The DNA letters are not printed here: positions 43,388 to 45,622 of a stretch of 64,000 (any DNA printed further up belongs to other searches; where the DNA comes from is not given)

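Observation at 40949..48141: Nine-gene translationally coupled operon of unknown function: coiled-coil protein, AAA+ ATPase, two large unassigned proteins and five small membrane proteins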

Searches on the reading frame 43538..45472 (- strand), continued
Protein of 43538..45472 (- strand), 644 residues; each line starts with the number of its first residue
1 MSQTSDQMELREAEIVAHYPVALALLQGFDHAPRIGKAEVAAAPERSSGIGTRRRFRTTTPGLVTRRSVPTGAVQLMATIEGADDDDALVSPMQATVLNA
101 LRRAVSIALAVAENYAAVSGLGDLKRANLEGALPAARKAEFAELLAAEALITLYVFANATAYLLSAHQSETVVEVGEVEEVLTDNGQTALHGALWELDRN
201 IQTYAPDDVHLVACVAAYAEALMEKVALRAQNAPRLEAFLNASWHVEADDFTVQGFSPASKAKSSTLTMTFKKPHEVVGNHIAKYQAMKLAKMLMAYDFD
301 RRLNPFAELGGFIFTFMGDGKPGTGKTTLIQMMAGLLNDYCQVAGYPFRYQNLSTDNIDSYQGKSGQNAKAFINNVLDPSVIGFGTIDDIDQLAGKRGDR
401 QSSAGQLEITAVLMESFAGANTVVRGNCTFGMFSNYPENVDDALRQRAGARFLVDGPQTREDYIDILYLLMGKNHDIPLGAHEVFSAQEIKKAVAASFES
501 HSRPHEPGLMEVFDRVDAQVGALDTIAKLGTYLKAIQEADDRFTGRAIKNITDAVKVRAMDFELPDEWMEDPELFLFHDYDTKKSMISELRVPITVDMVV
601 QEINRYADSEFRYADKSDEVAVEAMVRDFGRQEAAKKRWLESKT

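Call 18: find_encoding_contigs(protein=P0120, flank=10000, max_places=2)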
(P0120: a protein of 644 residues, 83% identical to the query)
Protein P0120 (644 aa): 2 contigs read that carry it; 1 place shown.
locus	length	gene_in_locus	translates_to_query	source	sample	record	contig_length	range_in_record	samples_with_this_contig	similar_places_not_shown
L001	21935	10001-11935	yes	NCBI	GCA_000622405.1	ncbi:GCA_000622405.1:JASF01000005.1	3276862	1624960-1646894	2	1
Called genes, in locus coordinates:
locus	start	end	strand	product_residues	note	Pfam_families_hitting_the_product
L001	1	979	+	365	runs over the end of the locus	PF01565:FAD_binding_4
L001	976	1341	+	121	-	-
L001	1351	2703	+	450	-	PF13187:Fer4_9 (faint), PF12837:Fer4_6 (faint), PF12838:Fer4_7, PF13183:Fer4_8, PF13237:Fer4_10, PF13484:Fer4_16 (weak), PF13534:Fer4_17, PF02754:CCG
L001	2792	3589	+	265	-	PF00089:Trypsin, PF13365:Trypsin_2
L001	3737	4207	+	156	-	PF00011:HSP20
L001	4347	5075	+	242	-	-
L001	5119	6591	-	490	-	PF00171:Aldedh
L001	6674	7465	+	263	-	PF20434:BD-FAE (faint), PF07859:Abhydrolase_3, PF12697:Abhydrolase_6 (weak)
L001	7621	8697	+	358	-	-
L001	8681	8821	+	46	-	-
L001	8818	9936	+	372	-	-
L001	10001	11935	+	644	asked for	PF00004:AAA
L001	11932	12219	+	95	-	-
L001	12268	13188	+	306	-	PF14338:Mrr_N, PF04471:Mrr_cat, PF22722:NA-iREase1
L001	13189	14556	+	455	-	PF20343:DUF6638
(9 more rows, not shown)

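Call 19: search_protein_representatives(protein=window:43538-45472:-)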
Query: 644 residues. Proteins with E-value up to 0.001 (for the whole library): 695; up to 1e-10: 432; up to 1e-30: 190. The best 150 are listed.
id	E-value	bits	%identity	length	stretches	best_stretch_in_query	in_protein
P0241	7.7e-259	876.8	64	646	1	7-639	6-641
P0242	2.5e-196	670.4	56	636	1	49-637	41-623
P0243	7.7e-196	668.8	51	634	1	9-638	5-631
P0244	2.7e-190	650.5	53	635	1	72-637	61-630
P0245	6.6e-186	636.0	50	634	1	48-643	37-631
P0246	5.8e-185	632.9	50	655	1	6-634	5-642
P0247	5.4e-173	593.3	47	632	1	51-635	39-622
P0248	9.1e-172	589.3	90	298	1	144-436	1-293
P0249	4.9e-169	580.3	47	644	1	8-639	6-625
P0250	5.2e-164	563.7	80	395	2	228-483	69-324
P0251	1.2e-153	529.5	45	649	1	40-621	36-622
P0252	3.0e-142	491.8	84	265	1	382-643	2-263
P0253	9.7e-132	457.1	77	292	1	1-287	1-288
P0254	2.3e-130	452.5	43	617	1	51-635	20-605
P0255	1.8e-129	449.6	44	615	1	85-639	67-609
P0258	4.5e-112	392.2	38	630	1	83-632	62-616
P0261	8.9e-107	374.7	40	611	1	9-628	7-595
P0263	1.2e-93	331.3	34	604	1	50-609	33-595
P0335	4.1e-49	184.3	26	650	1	28-643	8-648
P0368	5.0e-44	167.4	27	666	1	93-640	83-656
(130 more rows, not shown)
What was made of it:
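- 43538..45472 (-): g5, 644-aa classical-clade AAA+ ATPase (core component 3) with a family-specific helical N-domain and Walker B DD. The representative search gave 190 clusters at E<1e-30 (call 19).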

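Call 24: find_related_loci(query=A2, collection=genome_contigs, flank=10000)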
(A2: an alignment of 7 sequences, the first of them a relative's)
Query A2 (657 aa) in genome_contigs; peptide patterns used: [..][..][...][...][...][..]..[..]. (x = any residue, [..] = any of these).
153 stretches matched a pattern; 100 encode a relative of the query (tblastn E <= 1e-3); the best 80 are kept; 80 distinct loci.
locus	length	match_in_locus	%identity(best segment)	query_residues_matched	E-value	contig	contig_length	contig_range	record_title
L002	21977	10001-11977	54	1-653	0e+0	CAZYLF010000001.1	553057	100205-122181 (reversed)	MAG TPA_asm: uncultured Candidatus Saccharibacteria bacterium isolate SRP292972_co3_71 genome assembly, contig: NODE_15_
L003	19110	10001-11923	50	6-653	0e+0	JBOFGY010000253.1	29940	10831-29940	MAG: Trueperaceae bacterium isolate WFFMC_MAG_060 k139_3345520_flag=0_multi=9.2815_len=29940, whole genome shotgun seque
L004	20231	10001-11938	50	3-651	0e+0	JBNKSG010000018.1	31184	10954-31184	MAG: Opitutaceae bacterium isolate B1B2.bin.1.strict NODE_18_length_31184_cov_3.620214, whole genome shotgun sequence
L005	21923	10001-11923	50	4-653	0e+0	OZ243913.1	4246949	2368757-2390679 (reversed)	MAG: Trueperaceae bacterium isolate 1ed44a18-ba2a-4a2b-b3cd-a7a6eb2b6f6b genome assembly, chromosome: 1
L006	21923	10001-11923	51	6-654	0e+0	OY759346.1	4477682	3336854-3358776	MAG: Trueperaceae bacterium isolate dd143a13-9bf8-4812-ba0e-a3cf349d91ff genome assembly, chromosome: 1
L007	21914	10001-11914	48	6-650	0e+0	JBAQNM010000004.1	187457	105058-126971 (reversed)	MAG: Candidatus Moraniibacteriota bacterium isolate MFD12002_ilm_asm_bin53 k127_2304, whole genome shotgun sequence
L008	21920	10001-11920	46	6-651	0e+0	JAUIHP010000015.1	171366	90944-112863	MAG: bacterium isolate Co_bin.215 NODE_948_length_171366_cov_2.093886, whole genome shotgun sequence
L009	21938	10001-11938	45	2-649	0e+0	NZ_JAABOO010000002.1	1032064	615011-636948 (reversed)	Leptobacterium flavescens strain KCTC 22160 Scaffold2_1, whole genome shotgun sequence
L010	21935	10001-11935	47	4-653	0e+0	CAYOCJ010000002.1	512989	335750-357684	MAG TPA_asm: uncultured Gammaproteobacteria bacterium isolate SRP273308_co1_350 genome assembly, contig: NODE_8_length_5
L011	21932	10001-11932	46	2-653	0e+0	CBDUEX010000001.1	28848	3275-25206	MAG TPA_asm: uncultured Bacteroidia bacterium isolate SRR22808126_concoct_122 genome assembly, contig: ERZ25043457.772,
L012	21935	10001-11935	45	2-649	0e+0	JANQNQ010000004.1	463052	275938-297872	MAG: Flavobacteriaceae bacterium isolate IP29b_bin.102 k99_1547098, whole genome shotgun sequence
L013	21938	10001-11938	45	2-649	0e+0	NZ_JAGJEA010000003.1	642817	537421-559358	Aquimarina sp. MMG016 assembly_contig_3, whole genome shotgun sequence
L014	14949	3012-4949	45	1-651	0e+0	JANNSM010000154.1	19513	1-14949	MAG: Bacteroidota bacterium isolate SOY_31_metabat_213 SOY_31_k141_2903120, whole genome shotgun sequence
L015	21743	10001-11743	47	66-651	0e+0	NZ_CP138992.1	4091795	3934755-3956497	Polaribacter sp. R77954 chromosome, complete genome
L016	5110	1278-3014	48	66-649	0e+0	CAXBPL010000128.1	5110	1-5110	MAG TPA_asm: uncultured Polaribacter sp. isolate ERR2762182_binner13_Refined_2 genome assembly, contig: ERZ3422389.19246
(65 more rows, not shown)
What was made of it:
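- The family is rare and patchy, as accessory systems are: 190 clusters at 50% identity (call 19) and about 100 species hits among 185,579 for the pattern used (call 24). The distribution across phyla is rare and patchy (calls 19, 24). The family is too rare for a general envelope function (calls 19, 24).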

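Call 29: search_protein_families(library=pfam, max_evalue=0.01, proteins=[L009:7512-8855:+, L009:8924-9973:+, L009:11943-13217:+, L009:13214-13726:+, L009:13748-15445:+, L002:7440-8789:+, L002:8827-10014:+, L002:13173-13886:+, L002:13887-15482:+, L004:13786-15381:+])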
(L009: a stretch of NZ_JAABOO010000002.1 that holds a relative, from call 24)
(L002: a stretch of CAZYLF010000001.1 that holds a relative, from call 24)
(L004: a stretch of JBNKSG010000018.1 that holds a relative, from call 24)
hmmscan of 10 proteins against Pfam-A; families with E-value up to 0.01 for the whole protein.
L009:7512-8855:+ (447 aa): 1 family
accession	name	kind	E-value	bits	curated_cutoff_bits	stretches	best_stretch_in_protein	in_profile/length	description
PF01983.22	CofC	-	0.0088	15.7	22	1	26-97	9-83/217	Guanylyl transferase CofC like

L009:8924-9973:+ (349 aa): 0 families

L009:11943-13217:+ (424 aa): 1 family
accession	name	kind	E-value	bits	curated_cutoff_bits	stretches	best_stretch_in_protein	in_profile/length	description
PF20343.3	DUF6638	-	3.2e-32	112.4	27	1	20-420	3-398/439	Family of unknown function (DUF6638)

L009:13214-13726:+ (170 aa): 1 family
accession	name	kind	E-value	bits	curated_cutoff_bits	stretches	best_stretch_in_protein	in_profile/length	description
PF07690.21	MFS_1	-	0.00014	21.3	33.4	1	6-109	159-258/347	Major Facilitator Superfamily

L009:13748-15445:+ (565 aa): 1 family
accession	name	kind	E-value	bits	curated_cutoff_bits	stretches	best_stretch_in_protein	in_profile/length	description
PF07695.17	7TMR-DISM_7TM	-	0.0091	16.4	29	0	14-98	99-180/205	7TM diverse intracellular signalling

L002:7440-8789:+ (449 aa): 1 family
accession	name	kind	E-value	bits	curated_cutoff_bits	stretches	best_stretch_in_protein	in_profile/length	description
PF16331.10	TolA_bind_tri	-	0.0078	16.7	30.1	0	54-110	4-58/76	TolA binding protein trimerisation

L002:8827-10014:+ (395 aa): 0 families

L002:13173-13886:+ (237 aa): 0 families

L002:13887-15482:+ (531 aa): 1 family
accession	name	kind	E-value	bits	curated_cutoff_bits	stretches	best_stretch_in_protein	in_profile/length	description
PF22285.2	DUF6962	-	0.0056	17.2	27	1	26-103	82-158/198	Family of unknown function (DUF6962)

L004:13786-15381:+ (531 aa): 0 families

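Call 38: find_related_loci(query=A2, collection=viral_contigs, flank=10000)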
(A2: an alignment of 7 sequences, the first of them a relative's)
Query A2 (657 aa) in viral_contigs; peptide patterns used: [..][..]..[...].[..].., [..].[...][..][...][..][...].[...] (x = any residue, [..] = any of these).
70 stretches matched a pattern, but none encodes a relative of the query by tblastn (E <= 1e-3).

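Call 39: find_related_loci(query=window:43538-45472:-, collection=viral_contigs, flank=10000)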
Query window:43538-45472:- (644 aa) in viral_contigs; peptide patterns used: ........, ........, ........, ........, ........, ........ (x = any residue, [..] = any of these).
3 stretches matched a pattern, but none encodes a relative of the query by tblastn (E <= 1e-3).

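Call 44: search_solved_structures(query=A6, max_evalue=10)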
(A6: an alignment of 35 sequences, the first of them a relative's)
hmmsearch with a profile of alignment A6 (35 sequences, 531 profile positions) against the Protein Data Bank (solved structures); distinct sequences matched with E-value up to 10: 1.
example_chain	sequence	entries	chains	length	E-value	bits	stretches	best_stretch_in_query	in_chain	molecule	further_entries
9u9h_B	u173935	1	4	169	9.8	7.6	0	38-124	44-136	Mature 21 kDa protein OPG144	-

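Call 45: search_protein_families(library=pfam, alignment_id=A6, max_evalue=0.01)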
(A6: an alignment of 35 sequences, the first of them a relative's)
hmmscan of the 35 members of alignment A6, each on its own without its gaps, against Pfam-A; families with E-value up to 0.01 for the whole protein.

A. member 1, L009:13748-15442:+ (565 aa): 1 family
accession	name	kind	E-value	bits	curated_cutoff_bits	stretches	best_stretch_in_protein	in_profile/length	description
PF07695.17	7TMR-DISM_7TM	-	0.0091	16.4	29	0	14-98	99-180/205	7TM diverse intracellular signalling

B. families by the number of members that match (of 35 scanned): 6 families
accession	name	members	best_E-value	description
PF13858.11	DUF4199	3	1.9e-05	Protein of unknown function (DUF4199)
PF07695.17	7TMR-DISM_7TM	2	0.0046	7TM diverse intracellular signalling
PF09852.15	DUF2079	1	0.003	Predicted membrane protein (DUF2079)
PF21953.1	NadN_nucleosid_C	1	0.0044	NAD nucleotidase, C-terminal domain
PF22285.2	DUF6962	1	0.0056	Family of unknown function (DUF6962)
PF02322.20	Cyt_bd_oxida_II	1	0.0073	Cytochrome bd terminal oxidase subunit II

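Call 53: list_cluster_members(proteins=[P0241, P0243, P0246, P0249, P0251, P0258, P0261, P0263, P0335, P0368])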
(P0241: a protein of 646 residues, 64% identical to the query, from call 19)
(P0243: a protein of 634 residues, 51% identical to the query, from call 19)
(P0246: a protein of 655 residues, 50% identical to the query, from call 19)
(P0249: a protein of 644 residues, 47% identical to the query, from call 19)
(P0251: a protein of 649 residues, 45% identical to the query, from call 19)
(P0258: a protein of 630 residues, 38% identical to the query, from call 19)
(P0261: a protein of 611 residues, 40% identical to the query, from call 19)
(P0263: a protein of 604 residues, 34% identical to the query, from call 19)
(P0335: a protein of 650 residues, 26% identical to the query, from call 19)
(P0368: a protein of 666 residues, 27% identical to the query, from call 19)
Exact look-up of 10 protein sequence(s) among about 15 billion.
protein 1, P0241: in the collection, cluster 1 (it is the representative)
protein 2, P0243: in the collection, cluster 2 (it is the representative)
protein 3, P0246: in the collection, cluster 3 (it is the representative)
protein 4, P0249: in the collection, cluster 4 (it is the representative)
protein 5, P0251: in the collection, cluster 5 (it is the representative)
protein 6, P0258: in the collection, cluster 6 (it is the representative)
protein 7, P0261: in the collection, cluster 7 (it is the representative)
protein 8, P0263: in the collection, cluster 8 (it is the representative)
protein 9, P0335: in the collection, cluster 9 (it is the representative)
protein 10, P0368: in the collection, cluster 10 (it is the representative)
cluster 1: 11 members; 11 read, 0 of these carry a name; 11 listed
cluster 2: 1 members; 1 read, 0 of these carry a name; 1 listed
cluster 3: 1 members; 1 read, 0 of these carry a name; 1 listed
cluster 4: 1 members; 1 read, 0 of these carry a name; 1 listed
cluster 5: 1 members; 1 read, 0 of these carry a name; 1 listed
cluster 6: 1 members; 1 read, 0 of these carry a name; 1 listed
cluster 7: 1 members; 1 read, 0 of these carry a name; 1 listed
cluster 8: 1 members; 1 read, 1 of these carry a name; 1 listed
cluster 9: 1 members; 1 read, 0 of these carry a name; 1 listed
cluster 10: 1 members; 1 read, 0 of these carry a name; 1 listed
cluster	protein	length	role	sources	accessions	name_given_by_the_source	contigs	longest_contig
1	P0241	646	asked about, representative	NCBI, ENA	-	-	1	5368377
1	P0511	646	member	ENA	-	-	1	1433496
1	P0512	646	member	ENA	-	-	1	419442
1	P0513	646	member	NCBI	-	-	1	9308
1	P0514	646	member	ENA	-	-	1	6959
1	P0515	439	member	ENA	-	-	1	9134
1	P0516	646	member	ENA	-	-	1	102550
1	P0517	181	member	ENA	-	-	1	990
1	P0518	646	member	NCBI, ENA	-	-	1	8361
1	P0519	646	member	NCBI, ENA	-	-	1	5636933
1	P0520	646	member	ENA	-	-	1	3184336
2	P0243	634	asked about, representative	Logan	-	-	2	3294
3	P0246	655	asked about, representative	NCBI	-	-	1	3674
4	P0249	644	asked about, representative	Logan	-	-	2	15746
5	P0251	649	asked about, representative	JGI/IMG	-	-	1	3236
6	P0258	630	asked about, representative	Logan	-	-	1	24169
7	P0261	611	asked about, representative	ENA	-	-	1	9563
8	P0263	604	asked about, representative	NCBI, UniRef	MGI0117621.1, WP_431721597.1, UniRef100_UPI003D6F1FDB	AAA family ATPase [Zooshikella sp. RANM57] | AAA family ATPase n=1 Tax=Zooshikella sp. RANM57 TaxID=3425863 RepID=UPI003D6F1FDB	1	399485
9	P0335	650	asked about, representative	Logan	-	-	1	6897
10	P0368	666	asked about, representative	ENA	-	-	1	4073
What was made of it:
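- Tried and rejected: The cluster look-up for intermediate ATPase relatives returned almost no names (call 53).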

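Call 76: search_protein_families(library=pfam, alignment_id=A10, max_evalue=0.001)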
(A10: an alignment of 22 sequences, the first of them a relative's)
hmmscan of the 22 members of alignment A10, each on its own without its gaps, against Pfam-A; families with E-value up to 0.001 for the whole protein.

A. member 1, L015:7588-7827:+ (80 aa): 3 families
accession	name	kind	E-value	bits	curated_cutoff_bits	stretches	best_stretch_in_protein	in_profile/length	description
PF12651.13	RHH_3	-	2.2e-06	28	21.6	1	4-40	5-41/44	Ribbon-helix-helix domain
PF05712.18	MRG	-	0.00056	19.8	22.8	1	20-74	42-96/190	MRG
PF01402.27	RHH_1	-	0.00078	19.8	20.5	0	7-41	5-39/39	Ribbon-helix-helix protein, copG family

B. families by the number of members that match (of 22 scanned): 22 families
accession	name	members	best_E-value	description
PF09234.15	DUF1963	1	1.2e-45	Domain of unknown function (DUF1963)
PF13366.12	PDDEXK_3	1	1.7e-42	PD-(D/E)XK nuclease superfamily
PF04471.18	Mrr_cat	1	2.8e-31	Restriction endonuclease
PF05635.17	23S_rRNA_IVP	1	1.4e-27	23S rRNA-intervening sequence protein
PF02452.23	PemK_toxin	1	4.7e-27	PemK-like, MazF-like toxin of type II toxin-antitoxin system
PF01797.21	Y1_Tnp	1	5.8e-26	Transposase IS200 like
PF02086.21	MethyltransfD12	1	1.8e-23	D12 class N6 adenine-specific DNA methyltransferase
PF06271.18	RDD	1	6.9e-21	RDD family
PF01541.30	GIY-YIG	1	1.6e-19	GIY-YIG catalytic domain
PF00078.32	RVT_1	1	2.8e-19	Reverse transcriptase (RNA-dependent DNA polymerase)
PF14338.12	Mrr_N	1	2e-17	Mrr N-terminal domain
PF00293.34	NUDIX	1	6e-11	NUDIX domain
PF22296.2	bAvd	1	2.6e-10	bAvd-like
PF22722.2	NA-iREase1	1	6.4e-10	NACHT-associated inactive Restriction Endonuclease 1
PF05406.20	WGR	1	1.5e-06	WGR domain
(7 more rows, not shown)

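Call 77: search_protein_families(library=padloc, alignment_id=A10, max_evalue=0.001)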
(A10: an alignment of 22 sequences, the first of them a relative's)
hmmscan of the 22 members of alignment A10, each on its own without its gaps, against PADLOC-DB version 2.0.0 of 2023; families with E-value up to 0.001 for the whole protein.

A. member 1, L015:7588-7827:+ (80 aa): 0 families

B. families by the number of members that match (of 22 scanned): 75 families (the first 25 are shown)
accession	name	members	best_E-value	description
PDLC02973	WGR_XIII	1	8.9e-292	-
PDLC02972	SWIM_XIII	1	1.7e-221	-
PDLC02956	RT_XIII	1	1.1e-177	-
PDLC03342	MTase_II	1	7.4e-163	Type II methyltransferase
PDLC03568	REase_II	1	1.9e-135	Type II restriction enzyme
PDLC02949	RT_other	1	2.5e-88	-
PDLC03740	RT_outgroup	1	5.8e-84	retron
PDLC02945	RT_III-A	1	1.1e-78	-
PDLC02946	RT_III-A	1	2.4e-78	-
PDLC02960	RT-Protease_XI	1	1.2e-76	single gene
PDLC02959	RT-Protease_XI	1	1.7e-76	single gene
PDLC02942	RT_III-A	1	3.3e-74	-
PDLC02941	RT_II-A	1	1.1e-73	-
PDLC02962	RT-TIR_XII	1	8.7e-71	single gene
PDLC02944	RT_III-A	1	2.2e-70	-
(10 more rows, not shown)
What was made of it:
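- Complete defence systems (type XIII retron, type II restriction-modification) and a toxin-antitoxin pair are embedded in the operon (calls 76, 77).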

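Call 82: find_related_loci(query=A12, collection=metagenome_contigs, flank=9000)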
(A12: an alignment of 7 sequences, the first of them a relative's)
Query A12 (644 aa) in metagenome_contigs; peptide patterns used: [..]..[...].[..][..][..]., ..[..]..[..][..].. (x = any residue, [..] = any of these).
600 stretches matched a pattern (row limit reached: there are more); 462 encode a relative of the query (tblastn E <= 1e-3); the best 80 are kept; 80 distinct loci.
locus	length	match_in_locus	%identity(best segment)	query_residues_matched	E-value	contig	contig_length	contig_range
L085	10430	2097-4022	46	3-627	0e+0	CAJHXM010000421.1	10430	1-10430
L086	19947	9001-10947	46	6-625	0e+0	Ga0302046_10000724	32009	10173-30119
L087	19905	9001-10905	46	4-625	0e+0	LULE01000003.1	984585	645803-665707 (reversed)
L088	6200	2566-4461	46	6-625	0e+0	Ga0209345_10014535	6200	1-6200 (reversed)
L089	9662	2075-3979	46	6-625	0e+0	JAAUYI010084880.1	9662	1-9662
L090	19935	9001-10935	46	4-630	0e+0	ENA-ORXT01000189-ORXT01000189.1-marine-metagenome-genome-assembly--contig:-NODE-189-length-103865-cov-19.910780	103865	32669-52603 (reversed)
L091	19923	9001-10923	45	3-625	0e+0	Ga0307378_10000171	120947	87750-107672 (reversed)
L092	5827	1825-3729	46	6-628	0e+0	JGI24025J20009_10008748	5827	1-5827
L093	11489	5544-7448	46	6-625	0e+0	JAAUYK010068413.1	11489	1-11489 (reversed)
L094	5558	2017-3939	45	3-625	0e+0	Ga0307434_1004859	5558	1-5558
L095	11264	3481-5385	46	6-625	0e+0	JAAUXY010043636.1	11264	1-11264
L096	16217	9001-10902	46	6-625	0e+0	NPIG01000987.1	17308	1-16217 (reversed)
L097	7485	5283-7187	46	6-625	0e+0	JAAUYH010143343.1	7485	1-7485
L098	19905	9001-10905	46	4-625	0e+0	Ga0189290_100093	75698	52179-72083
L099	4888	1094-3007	46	4-628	0e+0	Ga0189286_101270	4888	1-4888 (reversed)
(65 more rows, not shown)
